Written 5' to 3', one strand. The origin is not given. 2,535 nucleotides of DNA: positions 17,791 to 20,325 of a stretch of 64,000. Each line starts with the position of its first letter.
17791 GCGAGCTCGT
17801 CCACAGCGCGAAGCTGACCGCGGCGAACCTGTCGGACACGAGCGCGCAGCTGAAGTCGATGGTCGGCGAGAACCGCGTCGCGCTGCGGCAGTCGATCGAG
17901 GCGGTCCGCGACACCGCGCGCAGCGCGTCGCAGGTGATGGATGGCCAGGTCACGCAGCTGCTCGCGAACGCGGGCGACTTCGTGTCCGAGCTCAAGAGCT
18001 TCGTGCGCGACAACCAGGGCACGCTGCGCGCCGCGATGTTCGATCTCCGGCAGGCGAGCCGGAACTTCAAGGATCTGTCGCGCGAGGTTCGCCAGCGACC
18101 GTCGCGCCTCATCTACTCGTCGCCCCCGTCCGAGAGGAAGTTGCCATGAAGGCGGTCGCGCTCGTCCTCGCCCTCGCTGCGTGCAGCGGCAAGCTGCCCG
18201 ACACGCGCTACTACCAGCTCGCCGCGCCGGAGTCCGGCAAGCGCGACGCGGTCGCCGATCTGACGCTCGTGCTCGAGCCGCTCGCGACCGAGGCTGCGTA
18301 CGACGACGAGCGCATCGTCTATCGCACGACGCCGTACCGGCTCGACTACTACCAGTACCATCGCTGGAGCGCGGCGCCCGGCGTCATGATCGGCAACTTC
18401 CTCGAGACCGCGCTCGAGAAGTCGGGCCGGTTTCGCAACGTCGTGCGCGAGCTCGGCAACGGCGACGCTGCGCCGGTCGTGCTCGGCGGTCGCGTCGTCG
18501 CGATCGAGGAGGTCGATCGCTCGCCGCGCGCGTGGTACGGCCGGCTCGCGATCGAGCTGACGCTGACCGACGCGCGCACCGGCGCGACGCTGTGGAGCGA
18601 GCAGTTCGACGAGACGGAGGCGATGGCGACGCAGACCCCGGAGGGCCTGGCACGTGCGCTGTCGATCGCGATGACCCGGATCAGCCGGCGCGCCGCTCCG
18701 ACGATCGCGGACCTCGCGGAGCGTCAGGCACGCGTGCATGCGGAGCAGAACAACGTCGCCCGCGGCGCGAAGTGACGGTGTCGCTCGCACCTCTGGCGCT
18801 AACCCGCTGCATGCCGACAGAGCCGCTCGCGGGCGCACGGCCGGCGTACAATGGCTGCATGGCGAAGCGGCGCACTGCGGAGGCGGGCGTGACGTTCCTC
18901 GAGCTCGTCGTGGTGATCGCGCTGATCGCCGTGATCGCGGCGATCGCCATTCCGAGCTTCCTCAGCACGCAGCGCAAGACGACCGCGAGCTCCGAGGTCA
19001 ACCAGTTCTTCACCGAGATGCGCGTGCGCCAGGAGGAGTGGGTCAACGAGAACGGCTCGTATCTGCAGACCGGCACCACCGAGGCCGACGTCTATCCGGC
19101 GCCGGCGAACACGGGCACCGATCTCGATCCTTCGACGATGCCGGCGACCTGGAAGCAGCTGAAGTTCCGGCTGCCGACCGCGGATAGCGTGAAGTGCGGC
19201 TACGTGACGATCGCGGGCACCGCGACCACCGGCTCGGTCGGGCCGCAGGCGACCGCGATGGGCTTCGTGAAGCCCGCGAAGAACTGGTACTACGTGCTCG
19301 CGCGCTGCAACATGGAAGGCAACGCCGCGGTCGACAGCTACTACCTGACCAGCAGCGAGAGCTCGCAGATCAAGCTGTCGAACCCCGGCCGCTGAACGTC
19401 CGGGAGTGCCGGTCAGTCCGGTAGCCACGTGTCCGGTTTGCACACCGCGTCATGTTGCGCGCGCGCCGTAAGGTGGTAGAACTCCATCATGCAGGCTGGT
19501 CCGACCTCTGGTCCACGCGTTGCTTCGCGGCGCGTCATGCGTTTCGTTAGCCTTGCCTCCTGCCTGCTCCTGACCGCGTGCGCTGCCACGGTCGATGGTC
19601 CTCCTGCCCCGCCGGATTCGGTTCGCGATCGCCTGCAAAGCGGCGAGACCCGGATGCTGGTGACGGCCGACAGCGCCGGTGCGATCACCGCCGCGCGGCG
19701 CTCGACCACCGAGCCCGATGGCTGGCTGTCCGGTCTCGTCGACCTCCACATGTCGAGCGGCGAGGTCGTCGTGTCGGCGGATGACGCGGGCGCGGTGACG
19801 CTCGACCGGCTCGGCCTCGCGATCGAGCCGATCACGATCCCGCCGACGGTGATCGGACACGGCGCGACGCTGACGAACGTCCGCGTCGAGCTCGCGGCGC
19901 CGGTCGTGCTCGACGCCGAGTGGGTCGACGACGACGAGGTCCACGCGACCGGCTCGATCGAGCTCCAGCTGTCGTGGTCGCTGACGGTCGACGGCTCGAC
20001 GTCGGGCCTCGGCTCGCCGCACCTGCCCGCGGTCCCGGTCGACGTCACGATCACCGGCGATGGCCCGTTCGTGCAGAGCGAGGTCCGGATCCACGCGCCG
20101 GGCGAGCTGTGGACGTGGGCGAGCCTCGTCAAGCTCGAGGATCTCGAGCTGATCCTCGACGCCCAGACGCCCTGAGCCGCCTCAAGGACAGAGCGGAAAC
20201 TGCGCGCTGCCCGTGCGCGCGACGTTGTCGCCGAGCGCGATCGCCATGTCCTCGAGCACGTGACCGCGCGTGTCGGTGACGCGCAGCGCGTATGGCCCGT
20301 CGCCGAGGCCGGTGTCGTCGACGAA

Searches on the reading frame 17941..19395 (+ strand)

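Call 53: search_protein_families(library=pfam, proteins=[window:17941-19395:+], max_evalue=0.01)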
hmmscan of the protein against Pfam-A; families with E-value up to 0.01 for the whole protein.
window:17941-19395:+ (484 aa): 1 family
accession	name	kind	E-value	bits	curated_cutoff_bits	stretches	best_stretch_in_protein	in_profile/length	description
PF07963.17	N_methyl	-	0.0028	17.6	21.2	1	313-337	3-27/27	Prokaryotic N-terminal methylation motif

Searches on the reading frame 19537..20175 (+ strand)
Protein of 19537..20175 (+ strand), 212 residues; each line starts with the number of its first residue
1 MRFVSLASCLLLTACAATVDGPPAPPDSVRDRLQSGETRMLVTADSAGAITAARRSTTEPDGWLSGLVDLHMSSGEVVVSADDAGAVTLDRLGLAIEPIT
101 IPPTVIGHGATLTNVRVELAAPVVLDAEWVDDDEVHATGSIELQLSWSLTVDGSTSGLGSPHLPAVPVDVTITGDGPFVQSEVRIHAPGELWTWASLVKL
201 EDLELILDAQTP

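Call 53: search_protein_families(library=pfam, proteins=[window:19537-20175:+], max_evalue=0.01)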
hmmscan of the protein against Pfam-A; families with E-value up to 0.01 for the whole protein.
window:19537-20175:+ (212 aa): 0 families

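Call 54: find_homologous_proteins(query=window:19537-20175:+, max_evalue=0.00001)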
Query window:19537-20175:+ (212 aa): 27 proteins with E <= 0.00001 among 1815 candidates.
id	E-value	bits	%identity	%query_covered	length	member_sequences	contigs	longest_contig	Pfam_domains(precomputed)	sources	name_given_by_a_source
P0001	2.1e-103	362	100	82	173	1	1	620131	-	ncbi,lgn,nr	ncbi:MAG TPA: hypothetical protein VFQ53_08115 [Kofleriaceae bacterium]|nr:hypothetical protein [Kof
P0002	4.2e-65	237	55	100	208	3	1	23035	-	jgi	jgi:hypothetical protein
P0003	8.4e-62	227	57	99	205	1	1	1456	-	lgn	-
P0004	9.2e-59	217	52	96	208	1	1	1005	-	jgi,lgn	jgi:hypothetical protein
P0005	7.5e-56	207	53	100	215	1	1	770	-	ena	-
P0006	7.5e-53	197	51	100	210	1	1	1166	-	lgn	-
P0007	1.9e-52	196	50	95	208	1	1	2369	-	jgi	jgi:hypothetical protein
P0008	5.8e-51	191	50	100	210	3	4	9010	-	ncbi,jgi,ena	ncbi:MAG TPA: hypothetical protein VIX73_33865 [Kofleriaceae bacterium]|jgi:hypothetical protein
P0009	2.2e-50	189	46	98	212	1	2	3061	-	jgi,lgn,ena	-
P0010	4.6e-49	185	48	100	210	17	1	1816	-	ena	-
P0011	5.3e-48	182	49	100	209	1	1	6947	-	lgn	-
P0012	7.2e-47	178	66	63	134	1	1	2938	-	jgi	jgi:hypothetical protein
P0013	7.5e-47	178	47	99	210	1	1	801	-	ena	-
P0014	9.6e-47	177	48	100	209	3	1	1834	-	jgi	jgi:hypothetical protein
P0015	2.6e-46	176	44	97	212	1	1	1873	-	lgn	-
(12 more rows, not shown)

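Call 55: find_encoding_contigs(protein=P0002, flank=1000, max_places=1)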
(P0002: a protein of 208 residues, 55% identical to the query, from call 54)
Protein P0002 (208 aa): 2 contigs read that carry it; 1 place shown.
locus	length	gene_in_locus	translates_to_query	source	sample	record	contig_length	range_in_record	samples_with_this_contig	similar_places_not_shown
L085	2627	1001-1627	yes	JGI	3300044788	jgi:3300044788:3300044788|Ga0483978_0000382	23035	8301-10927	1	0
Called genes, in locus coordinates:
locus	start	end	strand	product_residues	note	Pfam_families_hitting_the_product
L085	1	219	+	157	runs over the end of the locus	-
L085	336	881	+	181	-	PF07963:N_methyl (weak)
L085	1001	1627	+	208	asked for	-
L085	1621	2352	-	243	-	PF03330:DPBB_1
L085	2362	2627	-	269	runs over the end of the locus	PF21305:type_II_gspD_N0 (weak)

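Call 56: find_encoding_contigs(protein=P0008, flank=1000, max_places=2)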
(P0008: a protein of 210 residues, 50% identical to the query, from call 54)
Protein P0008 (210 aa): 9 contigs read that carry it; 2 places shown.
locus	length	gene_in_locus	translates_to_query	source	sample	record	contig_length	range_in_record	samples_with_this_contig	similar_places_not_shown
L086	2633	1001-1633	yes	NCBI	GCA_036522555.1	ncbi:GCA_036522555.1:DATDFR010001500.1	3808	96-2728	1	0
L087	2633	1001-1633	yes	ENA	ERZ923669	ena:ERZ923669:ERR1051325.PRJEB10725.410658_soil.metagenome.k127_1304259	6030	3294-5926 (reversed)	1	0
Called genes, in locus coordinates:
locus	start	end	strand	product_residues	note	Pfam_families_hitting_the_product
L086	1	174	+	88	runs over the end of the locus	?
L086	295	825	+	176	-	PF07963:N_methyl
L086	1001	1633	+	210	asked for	-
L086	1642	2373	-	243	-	PF03330:DPBB_1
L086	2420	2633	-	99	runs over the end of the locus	-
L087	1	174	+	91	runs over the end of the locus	?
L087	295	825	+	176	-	PF07963:N_methyl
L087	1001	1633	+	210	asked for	-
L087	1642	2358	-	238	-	PF03330:DPBB_1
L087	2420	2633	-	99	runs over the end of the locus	-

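Call 57: find_encoding_contigs(protein=P0011, flank=1000, max_places=1)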
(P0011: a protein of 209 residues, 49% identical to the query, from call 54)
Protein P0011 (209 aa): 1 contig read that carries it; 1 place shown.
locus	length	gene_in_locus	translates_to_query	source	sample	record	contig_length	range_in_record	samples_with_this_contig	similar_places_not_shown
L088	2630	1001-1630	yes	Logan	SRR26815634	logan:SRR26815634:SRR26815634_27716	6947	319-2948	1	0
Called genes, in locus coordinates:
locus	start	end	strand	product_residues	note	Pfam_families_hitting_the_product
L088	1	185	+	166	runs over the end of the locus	?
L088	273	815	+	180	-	PF07963:N_methyl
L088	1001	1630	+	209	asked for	-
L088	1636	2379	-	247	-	PF03330:DPBB_1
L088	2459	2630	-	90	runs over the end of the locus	-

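Call 58: find_encoding_contigs(protein=P0009, flank=1000, max_places=1)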
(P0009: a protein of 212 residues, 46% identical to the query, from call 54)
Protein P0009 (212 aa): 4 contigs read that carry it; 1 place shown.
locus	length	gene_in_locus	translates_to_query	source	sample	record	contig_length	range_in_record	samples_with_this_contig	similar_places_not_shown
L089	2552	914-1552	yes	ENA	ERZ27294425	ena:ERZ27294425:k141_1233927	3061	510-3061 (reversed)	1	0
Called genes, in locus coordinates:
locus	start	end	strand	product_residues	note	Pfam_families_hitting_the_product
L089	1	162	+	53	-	?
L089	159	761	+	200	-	PF03886:ABC_trans_aux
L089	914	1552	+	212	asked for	-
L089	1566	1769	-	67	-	-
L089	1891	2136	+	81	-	-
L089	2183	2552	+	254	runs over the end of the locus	-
